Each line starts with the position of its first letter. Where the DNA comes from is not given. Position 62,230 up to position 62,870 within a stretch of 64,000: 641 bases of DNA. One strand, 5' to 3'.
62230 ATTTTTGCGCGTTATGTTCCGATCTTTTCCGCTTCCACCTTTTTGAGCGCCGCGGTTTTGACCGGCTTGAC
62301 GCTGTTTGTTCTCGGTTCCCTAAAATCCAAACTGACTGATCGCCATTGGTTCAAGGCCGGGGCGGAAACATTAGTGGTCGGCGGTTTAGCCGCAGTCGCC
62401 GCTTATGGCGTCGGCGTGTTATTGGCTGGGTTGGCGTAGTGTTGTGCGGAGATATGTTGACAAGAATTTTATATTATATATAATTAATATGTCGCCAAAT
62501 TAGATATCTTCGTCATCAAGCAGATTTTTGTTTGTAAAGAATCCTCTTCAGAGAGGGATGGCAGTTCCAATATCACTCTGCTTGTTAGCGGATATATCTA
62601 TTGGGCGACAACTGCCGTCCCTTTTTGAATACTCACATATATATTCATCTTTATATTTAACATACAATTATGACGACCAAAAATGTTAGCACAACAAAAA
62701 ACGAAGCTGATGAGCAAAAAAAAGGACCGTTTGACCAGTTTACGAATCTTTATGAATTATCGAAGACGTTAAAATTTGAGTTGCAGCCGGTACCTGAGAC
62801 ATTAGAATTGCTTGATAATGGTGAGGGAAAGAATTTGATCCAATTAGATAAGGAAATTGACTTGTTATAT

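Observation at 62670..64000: Cas12a (Cpf1) effector gene begins at the 3' edge of the window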

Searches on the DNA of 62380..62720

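Call 33: search_rna_families(source=window, start=62380, end=62720, threshold=evalue, max_evalue=10)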
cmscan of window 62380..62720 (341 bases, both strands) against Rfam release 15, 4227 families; matches with E-value up to 10: 7.
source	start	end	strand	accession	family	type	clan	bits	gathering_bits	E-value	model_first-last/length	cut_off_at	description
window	62592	62656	-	RF01587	snoR10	Gene; snRNA; snoRNA; CD-box;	-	18.6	65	6.6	1-71/71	no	small nucleolar RNA snoR10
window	62446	62513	+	RF00343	snoZ122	Gene; snRNA; snoRNA; CD-box;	-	17.6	38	6.7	1-89/89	no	Small nucleolar RNA Z122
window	62440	62524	+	RF01212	sn2524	Gene; snRNA; snoRNA; CD-box;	-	15.7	44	8.7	1-109/109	no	Small nucleolar RNA sn2524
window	62592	62648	+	RF00528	snoMe28S-Gm1083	Gene; snRNA; snoRNA; CD-box;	-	15.3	48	5.1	1-89/89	no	Small nucleolar RNA Me28S-Gm1083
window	62536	62650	-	RF02560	CbSR9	Gene; antisense;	-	14.5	279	2.1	1-213/213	no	Coxiella burnetii sRNA 9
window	62532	62602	-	RF02220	ZNRD1-AS1_3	Gene; lncRNA;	-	10.7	60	7.8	1-104/104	no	ZNRD1 antisense RNA 1 conserved region 3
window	62526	62657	+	RF02350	psRNA6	Gene; sRNA;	-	8.9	60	3.3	1-333/333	no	Nitrosomonas sRNA psRNA6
